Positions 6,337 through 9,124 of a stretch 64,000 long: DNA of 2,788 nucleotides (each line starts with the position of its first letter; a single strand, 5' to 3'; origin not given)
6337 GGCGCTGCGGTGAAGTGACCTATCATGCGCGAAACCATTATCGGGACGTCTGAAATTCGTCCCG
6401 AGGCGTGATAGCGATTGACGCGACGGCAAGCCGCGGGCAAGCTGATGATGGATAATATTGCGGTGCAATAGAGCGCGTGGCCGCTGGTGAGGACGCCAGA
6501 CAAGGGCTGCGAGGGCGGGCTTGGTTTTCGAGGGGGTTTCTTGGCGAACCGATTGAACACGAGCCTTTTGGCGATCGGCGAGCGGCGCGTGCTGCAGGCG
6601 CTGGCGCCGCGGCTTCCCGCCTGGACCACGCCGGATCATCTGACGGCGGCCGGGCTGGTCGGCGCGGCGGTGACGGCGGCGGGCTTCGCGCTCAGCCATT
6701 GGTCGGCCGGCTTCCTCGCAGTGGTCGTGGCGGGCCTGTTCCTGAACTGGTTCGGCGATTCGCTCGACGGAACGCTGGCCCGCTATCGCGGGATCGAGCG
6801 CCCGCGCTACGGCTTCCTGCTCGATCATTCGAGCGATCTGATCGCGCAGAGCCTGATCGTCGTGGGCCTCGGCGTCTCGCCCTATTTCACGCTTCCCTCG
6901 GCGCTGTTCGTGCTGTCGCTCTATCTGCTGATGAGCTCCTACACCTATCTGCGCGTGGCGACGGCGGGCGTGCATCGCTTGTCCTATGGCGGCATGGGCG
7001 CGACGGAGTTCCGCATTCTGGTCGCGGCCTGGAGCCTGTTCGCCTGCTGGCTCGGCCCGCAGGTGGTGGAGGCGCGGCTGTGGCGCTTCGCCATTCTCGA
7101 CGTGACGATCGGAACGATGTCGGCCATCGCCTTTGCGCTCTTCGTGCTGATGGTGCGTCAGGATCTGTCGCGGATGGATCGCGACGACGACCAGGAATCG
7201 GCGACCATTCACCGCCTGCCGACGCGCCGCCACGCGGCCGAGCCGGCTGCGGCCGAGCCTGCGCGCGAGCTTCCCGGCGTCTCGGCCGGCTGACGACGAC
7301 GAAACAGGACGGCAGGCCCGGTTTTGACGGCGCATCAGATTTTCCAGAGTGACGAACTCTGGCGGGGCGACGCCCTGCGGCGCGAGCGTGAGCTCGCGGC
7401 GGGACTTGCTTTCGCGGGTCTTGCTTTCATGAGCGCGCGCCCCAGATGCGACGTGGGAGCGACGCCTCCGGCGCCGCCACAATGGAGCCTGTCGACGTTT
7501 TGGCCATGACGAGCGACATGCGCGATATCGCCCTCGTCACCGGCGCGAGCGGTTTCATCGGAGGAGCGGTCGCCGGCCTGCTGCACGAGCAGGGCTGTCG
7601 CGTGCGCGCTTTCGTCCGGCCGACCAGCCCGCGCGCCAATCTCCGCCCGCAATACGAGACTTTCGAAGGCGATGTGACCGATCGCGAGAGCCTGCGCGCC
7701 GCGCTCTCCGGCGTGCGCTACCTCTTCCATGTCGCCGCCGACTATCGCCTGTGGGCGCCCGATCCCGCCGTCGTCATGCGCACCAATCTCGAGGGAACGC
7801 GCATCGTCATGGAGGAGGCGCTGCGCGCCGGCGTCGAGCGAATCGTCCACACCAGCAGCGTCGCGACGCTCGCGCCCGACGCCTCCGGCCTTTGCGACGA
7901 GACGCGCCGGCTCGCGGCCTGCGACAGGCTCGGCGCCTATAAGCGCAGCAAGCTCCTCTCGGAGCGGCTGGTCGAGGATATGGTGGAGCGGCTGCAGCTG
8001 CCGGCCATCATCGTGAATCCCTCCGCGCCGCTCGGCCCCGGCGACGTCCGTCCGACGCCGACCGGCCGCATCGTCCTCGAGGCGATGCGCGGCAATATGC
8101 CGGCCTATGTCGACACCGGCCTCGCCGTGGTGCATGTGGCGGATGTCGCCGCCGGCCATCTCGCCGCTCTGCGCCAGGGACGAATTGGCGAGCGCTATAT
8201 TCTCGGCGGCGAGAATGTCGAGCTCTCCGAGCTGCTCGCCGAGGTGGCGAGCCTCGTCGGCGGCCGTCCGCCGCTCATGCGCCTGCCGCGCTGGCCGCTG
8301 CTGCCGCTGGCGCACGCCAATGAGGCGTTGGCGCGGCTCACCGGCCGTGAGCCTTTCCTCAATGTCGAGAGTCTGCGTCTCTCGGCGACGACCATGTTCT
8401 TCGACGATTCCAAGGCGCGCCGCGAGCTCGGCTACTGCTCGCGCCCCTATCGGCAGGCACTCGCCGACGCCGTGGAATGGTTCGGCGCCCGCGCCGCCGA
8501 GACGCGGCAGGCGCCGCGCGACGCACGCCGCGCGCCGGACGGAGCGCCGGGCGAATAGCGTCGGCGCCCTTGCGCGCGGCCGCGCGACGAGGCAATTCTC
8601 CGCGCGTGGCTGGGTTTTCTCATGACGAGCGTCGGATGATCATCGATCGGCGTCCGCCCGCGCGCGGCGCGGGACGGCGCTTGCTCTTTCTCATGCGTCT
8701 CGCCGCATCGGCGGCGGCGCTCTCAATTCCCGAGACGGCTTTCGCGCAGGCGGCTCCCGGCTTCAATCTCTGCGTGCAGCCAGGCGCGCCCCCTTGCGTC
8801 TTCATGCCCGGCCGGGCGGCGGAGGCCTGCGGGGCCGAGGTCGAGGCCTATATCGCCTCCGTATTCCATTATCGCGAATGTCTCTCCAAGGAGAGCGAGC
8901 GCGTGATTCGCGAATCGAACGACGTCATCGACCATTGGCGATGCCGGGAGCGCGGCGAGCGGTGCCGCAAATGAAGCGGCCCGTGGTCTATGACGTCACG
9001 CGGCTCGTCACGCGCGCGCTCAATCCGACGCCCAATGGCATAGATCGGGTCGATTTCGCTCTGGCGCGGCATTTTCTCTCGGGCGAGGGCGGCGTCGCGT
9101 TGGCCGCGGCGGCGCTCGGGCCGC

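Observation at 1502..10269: Accessory glycoconjugate/lipid-headgroup cluster combining a split transketolase with CDP-alcohol phosphatidyltransferases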

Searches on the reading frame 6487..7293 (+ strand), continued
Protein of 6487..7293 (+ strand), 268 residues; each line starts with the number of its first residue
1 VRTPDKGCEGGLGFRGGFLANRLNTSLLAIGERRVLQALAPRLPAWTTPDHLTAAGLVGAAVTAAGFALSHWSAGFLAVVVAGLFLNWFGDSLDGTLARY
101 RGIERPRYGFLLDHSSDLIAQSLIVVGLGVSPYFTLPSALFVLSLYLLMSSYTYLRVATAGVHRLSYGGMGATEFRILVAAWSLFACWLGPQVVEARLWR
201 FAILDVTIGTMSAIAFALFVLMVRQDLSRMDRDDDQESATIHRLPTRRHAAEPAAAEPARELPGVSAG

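Call 73: fold_search(model_id=the predicted structure, library=pdb)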
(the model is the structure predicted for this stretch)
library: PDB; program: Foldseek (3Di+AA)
matches with E <= 10: 187; with E <= 0.001: 0
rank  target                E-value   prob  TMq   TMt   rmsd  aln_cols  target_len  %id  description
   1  5d92_C                9.8e-03  1.00  0.52  0.41   5.5       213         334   20  Structure of a phosphatidylinositolphosphate (PIP) synthase from Renibacterium Salmoninarum (released 2015-11-04)
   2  4q7c_A                1.3e-02  1.00  0.49  0.37  12.1       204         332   17  Structure of AF2299, a CDP-alcohol phosphotransferase (released 2014-05-28)
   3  6h59_A                1.4e-02  1.00  0.37  0.44  14.5       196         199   24  Crystal structure of Mycobacterium tuberculosis phosphatidylinositol phosphate synthase (PgsA1) with CDP-DAG bound (released 2019-05-15)
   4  6h5a_B                1.5e-02  1.00  0.37  0.43  14.4       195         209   20  Crystal structure of Mycobacterium tuberculosis phosphatidylinositol phosphate synthase (PgsA1) in complex with mangan (released 2019-05-15)
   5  5d92_B                1.9e-02  1.00  0.52  0.40   6.0       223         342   21  Structure of a phosphatidylinositolphosphate (PIP) synthase from Renibacterium Salmoninarum (released 2015-11-04)
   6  6wmv_A                2.0e-02  1.00  0.47  0.37   6.6       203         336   24  Structure of a phosphatidylinositol-phosphate synthase (PIPS) from Mycobacterium kansasii with evidence of substrate b (released 2020-05-27)
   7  6wm5_A                2.3e-02  1.00  0.39  0.30  16.6       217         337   21  Structure of a phosphatidylinositol-phosphate synthase (PIPS) from Mycobacterium kansasii (released 2020-05-27)
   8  6h53_A                2.6e-02  1.00  0.36  0.45  15.1       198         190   21  Crystal structure of Mycobacterium tuberculosis phosphatidylinositol phosphate synthase (PgsA1) in apo form (released 2019-05-15)
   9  6wmv_C                2.7e-02  1.00  0.46  0.36   9.5       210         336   21  Structure of a phosphatidylinositol-phosphate synthase (PIPS) from Mycobacterium kansasii with evidence of substrate b (released 2020-05-27)
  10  6h53_B                2.9e-02  1.00  0.39  0.49  14.2       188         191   21  Crystal structure of Mycobacterium tuberculosis phosphatidylinositol phosphate synthase (PgsA1) in apo form (released 2019-05-15)
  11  6h59_B                2.9e-02  1.00  0.36  0.45  14.8       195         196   21  Crystal structure of Mycobacterium tuberculosis phosphatidylinositol phosphate synthase (PgsA1) with CDP-DAG bound (released 2019-05-15)
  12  6wm5_C                3.5e-02  0.99  0.38  0.29  17.8       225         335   20  Structure of a phosphatidylinositol-phosphate synthase (PIPS) from Mycobacterium kansasii (released 2020-05-27)
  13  4o6m_B                4.6e-02  1.00  0.54  0.41   5.7       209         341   16  Structure of AF2299, a CDP-alcohol phosphotransferase (CMP-bound) (released 2014-05-14)
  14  4mnd                  1.7e-01  1.00  0.48  0.31   6.8       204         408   16  Crystal structure of Archaeoglobus fulgidus IPCT-DIPPS bifunctional membrane protein (released 2014-07-02)
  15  7xtg_D                3.3e-01  0.30  0.21  0.21  16.1       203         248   12  Cryo-EM structure of Listeria monocytogenes man-PTS complexed with pediocin PA-1 (released 2023-06-07)
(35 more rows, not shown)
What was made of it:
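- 6541..7293 (+): PT: the catalytic CDP-alcohol phosphotransferase, belonging to an uncharacterised clade. The predicted fold is closest to PIP synthases, AF2299 and DIPPS (call 73).
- PT's nearest folds are PIP synthase, AF2299 and DIPPS (call 73). The top fold matches are PIP synthases 5D92, 6H59 and 6WMV (call 73).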

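Call 77: search_protein_families(library=padloc, proteins=[window:6541-7293:+], max_evalue=0.001)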
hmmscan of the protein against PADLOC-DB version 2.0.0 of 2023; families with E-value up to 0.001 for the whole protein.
window:6541-7293:+ (250 aa): 0 families

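Call 79: search_solved_structures(query=A1, max_evalue=1, show_alignments=3)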
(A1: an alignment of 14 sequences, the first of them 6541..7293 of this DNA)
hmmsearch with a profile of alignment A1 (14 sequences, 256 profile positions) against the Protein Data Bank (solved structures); distinct sequences matched with E-value up to 1: 9.
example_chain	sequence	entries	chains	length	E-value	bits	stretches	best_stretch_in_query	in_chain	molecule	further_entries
8ero_A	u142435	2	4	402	1.6e-09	40.6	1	16-179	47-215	Cholinephosphotransferase 1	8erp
8gyw_B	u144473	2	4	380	7.9e-09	38.4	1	18-181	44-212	Choline/ethanolaminephosphotransferase 1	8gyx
9uet_A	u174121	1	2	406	2.8e-05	26.7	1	19-176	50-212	Cholinephosphotransferase 1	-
6h5a_A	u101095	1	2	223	0.0012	21.4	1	35-135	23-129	CDP-diacylglycerol--inositol 3-phosphatidyltransferase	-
6h53_A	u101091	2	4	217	0.0036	19.9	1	35-135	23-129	CDP-diacylglycerol--inositol 3-phosphatidyltransferase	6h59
6wm5_A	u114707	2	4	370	0.0075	18.8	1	37-141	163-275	AfCTD-Phosphatidylinositol-phosphate synthase (PIPS) fusion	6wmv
9z32_A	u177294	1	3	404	0.15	14.5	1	154-220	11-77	Isoform B of P2X purinoceptor 2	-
9ddv_A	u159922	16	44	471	0.21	14.1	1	154-220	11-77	P2X purinoceptor 2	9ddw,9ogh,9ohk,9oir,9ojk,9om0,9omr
2byk_B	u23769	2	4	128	0.68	12.4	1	164-243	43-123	CHRAC-14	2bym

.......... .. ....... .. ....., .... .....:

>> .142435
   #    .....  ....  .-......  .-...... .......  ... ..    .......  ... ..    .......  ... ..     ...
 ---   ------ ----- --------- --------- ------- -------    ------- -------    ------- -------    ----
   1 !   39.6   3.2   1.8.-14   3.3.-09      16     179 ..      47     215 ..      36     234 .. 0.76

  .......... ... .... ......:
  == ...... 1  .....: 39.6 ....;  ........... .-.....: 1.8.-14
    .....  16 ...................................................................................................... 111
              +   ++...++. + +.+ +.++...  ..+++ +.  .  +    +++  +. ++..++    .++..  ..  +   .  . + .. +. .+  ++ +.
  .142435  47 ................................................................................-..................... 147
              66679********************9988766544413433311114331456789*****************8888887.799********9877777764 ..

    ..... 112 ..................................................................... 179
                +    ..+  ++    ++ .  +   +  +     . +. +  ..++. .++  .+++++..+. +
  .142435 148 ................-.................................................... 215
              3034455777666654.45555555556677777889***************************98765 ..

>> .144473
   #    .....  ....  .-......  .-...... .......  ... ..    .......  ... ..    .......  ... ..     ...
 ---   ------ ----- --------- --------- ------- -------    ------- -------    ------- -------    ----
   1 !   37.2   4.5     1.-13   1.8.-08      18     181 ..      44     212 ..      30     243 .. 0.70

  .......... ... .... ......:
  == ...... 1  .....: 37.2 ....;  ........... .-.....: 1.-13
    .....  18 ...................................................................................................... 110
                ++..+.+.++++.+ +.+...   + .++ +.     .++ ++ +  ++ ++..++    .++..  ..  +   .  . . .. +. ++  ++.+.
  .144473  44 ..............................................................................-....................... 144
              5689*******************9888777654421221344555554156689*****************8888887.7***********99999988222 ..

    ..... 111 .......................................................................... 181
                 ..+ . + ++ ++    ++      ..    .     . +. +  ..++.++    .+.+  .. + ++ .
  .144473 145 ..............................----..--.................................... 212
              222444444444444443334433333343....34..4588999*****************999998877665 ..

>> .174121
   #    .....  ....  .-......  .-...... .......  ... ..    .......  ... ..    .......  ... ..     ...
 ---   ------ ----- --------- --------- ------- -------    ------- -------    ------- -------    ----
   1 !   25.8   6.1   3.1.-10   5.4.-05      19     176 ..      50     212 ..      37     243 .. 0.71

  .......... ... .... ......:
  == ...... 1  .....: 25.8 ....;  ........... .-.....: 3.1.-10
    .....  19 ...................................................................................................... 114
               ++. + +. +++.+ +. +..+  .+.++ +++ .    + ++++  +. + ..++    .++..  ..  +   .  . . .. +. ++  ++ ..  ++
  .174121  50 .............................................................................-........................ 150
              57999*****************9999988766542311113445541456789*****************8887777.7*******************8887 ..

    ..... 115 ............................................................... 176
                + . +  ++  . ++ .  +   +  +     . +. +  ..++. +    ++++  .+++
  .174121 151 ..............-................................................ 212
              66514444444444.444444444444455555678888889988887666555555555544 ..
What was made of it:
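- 6541..7293 (+): The sequence profile is closest to CHPT1/CEPT1, 1.6e-9 (call 79).
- PT's nearest sequence profile match is CHPT1/CEPT1, which are lipid head-group enzymes (call 79). The fold search and the sequence profile point to different subfamilies (calls 73, 79). The sequence profile prefers CHPT1/CEPT1 over PgsA1 (call 79).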

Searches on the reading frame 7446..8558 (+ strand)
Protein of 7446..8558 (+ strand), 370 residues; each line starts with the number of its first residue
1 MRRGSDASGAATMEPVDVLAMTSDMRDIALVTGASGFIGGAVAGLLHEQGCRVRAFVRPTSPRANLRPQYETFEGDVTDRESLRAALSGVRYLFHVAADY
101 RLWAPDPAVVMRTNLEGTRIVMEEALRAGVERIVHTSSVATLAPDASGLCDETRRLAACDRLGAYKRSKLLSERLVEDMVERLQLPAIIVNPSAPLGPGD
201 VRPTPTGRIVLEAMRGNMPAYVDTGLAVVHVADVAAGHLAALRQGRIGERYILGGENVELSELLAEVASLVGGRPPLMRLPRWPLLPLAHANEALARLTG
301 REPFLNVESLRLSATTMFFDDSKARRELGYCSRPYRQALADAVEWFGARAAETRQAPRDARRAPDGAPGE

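Call 4: search_protein_families(library=pfam, proteins=[window:7446-8558:+], max_evalue=0.01)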
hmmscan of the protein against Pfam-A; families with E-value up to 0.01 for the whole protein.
window:7446-8558:+ (370 aa): 9 families
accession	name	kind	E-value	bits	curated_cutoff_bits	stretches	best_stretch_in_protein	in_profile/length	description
PF01370.27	Epimerase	-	5.9e-34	118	20.9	1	29-254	1-240/240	NAD dependent epimerase/dehydratase family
PF01073.25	3Beta_HSD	-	5.6e-17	62.1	22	1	30-243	1-230/280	3-beta hydroxysteroid dehydrogenase/isomerase family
PF13460.12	NAD_binding_10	-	3e-14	53.7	27.2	1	33-194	1-145/184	NAD(P)H-binding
PF16363.11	GDP_Man_Dehyd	-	2.8e-13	50.5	27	1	30-267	1-262/332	GDP-mannose 4,6 dehydratase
PF07993.18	NAD_binding_4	-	3.9e-12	46.3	20.1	1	81-197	80-209/258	Male sterility protein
PF05368.20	NmrA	-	8e-09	35.9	27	1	30-137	6-106/298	NmrA-like family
PF00106.31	adh_short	-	1.1e-06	28.7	26.6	1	28-91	2-72/195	short chain dehydrogenase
PF02719.21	Polysacc_synt_2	-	1.1e-06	28.4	20.2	1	56-138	29-128/293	Polysaccharide biosynthesis protein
PF04321.23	RmlD_sub_bind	-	7.4e-05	22.4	27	1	30-182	4-142/287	RmlD substrate binding domain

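Call 5: search_protein_families(library=ncbifam, proteins=[window:7446-8558:+], max_evalue=0.01)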
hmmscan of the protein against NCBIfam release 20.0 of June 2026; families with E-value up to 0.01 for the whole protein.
window:7446-8558:+ (370 aa): 39 families (the best 25 are shown)
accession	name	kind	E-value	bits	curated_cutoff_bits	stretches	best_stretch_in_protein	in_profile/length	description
TIGR03466.1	HpnA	hypoth_equivalog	2.4e-131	437.5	367.65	1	29-349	3-324/327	hopanoid-associated sugar epimerase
NF052578.1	StrlDmthSdmBMthl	equivalog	3e-57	194.8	600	1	29-349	3-325/328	sterol demethylase protein SdmB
NF042422.1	oxyalk_red_OleD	equivalog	3.9e-20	72.5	580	1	30-333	4-314/329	2-alkyl-3-oxoalkanoate reductase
NF042423.1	oxyalk_red_Shew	equivalog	2.6e-19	69.5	580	1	27-330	9-318/331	2-alkyl-3-oxoalkanoate reductase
TIGR04180.1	EDH_00030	hypoth_equivalog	3.2e-17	62.6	475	1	30-200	2-180/297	NAD-dependent 4,6-dehydratase LegB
NF041293.1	G6PDh_Azf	equivalog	8.7e-15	54.8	400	1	25-139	1-116/252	NAD-dependent glucose-6-phosphate dehydrogenase Azf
NF058621.1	DiazavRedAvaA7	equivalog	3.7e-12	46.5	400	1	30-276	4-253/304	3-diazoavenalumate denitrifying reductase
TIGR01179.1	galE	equivalog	8.4e-12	44.6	262.3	1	30-182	3-162/332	UDP-glucose 4-epimerase GalE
TIGR01181.1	dTDP_gluc_dehyt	equivalog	1.4e-11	44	365.1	1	30-346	3-311/321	dTDP-glucose 4,6-dehydratase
NF005539.0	PRK07201.1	equivalog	2.2e-11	43.2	549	1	30-191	4-179/657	SDR family oxidoreductase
TIGR01746.1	Thioester-redct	subfamily_domain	5.9e-10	38.9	213.35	1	88-269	87-279/371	thioester reductase domain-containing protein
NF043036.1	ErythonDh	equivalog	4.1e-08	32.8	325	1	30-195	4-186/321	D-erythronate dehydrogenase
TIGR03589.1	PseB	equivalog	4.7e-08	32.3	407.75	1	60-138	40-125/324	UDP-N-acetylglucosamine 4,6-dehydratase (inverting)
TIGR04130.1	FnlA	equivalog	1.2e-07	31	730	1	28-141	6-127/337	UDP-N-acetylglucosamine 4,6-dehydratase/5-epimerase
NF004823.0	PRK06179.1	subfamily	3.7e-07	29.9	310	1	25-89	4-67/271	oxidoreductase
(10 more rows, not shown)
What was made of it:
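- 7446..8558 (+): HpnA-family extended SDR. TIGR03466 437.5 bits against a cutoff of 367.65 (call 5).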

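Call 44: search_solved_structures(query=window:7446-8558:+, max_evalue=0.001)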
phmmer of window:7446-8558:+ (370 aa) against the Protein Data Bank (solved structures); distinct sequences matched with E-value up to 0.001: 53.
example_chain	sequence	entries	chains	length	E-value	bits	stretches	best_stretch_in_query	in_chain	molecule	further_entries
3wj7_A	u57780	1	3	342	1.6e-101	343.1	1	23-347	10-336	Putative oxidoreductase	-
2x4g_A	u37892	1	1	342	3.8e-24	88.6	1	31-347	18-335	NUCLEOSIDE-DIPHOSPHATE-SUGAR EPIMERASE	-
4r1u_A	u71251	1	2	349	6.4e-17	64.8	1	27-256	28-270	Cinnamoyl CoA reductase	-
4r1s_A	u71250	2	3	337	3.1e-14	56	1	25-254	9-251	cinnamoyl CoA reductase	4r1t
5tqm_A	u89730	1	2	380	7.5e-14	54.7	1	6-259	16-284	Cinnamoyl-CoA Reductase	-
6jkg_A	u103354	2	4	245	1.2e-12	50.7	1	30-255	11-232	Sterol-4-alpha-carboxylate 3-dehydrogenase, decarboxylating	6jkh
4id9_A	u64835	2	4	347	7.2e-11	44.9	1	28-177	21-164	SHORT-CHAIN DEHYDROGENASE/REDUCTASE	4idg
2c29_D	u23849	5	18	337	8e-11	44.8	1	27-258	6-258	DIHYDROFLAVONOL 4-REDUCTASE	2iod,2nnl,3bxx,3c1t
2rh8_A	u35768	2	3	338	1.3e-10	44.1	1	28-264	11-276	Anthocyanidin reductase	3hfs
8fio_A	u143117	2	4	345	1.5e-10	43.9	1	27-262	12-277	Epimerase domain-containing protein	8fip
4qtz_A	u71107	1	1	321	2.8e-10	43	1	27-270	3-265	Dihydroflavonol-4-reductase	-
9m3k_A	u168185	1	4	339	2.1e-09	40.1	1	25-272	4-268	ketoreductase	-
6kv9_A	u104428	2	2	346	2.3e-09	40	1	28-275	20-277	MoeE5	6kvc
8rdg_A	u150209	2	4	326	2.6e-09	39.8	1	29-193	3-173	SDR family NAD(P)-dependent oxidoreductase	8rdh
4quk_A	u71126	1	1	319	2.6e-09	39.8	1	28-270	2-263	Dihydroflavonol-4-reductase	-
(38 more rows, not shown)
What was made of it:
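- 7446..8558 (+): Best solved homolog 3WJ7, 'putative oxidoreductase', 1.6e-101 (call 44).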

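Call 77: search_protein_families(library=padloc, proteins=[window:7446-8558:+], max_evalue=0.001)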
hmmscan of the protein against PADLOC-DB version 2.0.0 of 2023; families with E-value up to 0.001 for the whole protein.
window:7446-8558:+ (370 aa): 0 families

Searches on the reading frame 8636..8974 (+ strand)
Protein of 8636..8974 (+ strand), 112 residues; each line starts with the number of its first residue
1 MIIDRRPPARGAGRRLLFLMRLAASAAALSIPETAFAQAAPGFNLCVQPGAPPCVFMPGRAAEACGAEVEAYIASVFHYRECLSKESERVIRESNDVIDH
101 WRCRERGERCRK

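Call 4: search_protein_families(library=pfam, proteins=[window:8636-8974:+], max_evalue=0.01)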
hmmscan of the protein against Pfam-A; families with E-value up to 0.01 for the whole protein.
window:8636-8974:+ (112 aa): 0 families

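Call 5: search_protein_families(library=ncbifam, proteins=[window:8636-8974:+], max_evalue=0.01)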
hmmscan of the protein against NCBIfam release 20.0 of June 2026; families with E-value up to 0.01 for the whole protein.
window:8636-8974:+ (112 aa): 0 families
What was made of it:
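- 8636..8974 (+): Small secreted protein with six conserved cysteines. No family hit (calls 4, 5).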

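Call 77: search_protein_families(library=padloc, proteins=[window:8636-8974:+], max_evalue=0.001)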
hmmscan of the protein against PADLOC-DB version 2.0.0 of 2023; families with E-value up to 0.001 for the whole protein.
window:8636-8974:+ (112 aa): 0 families
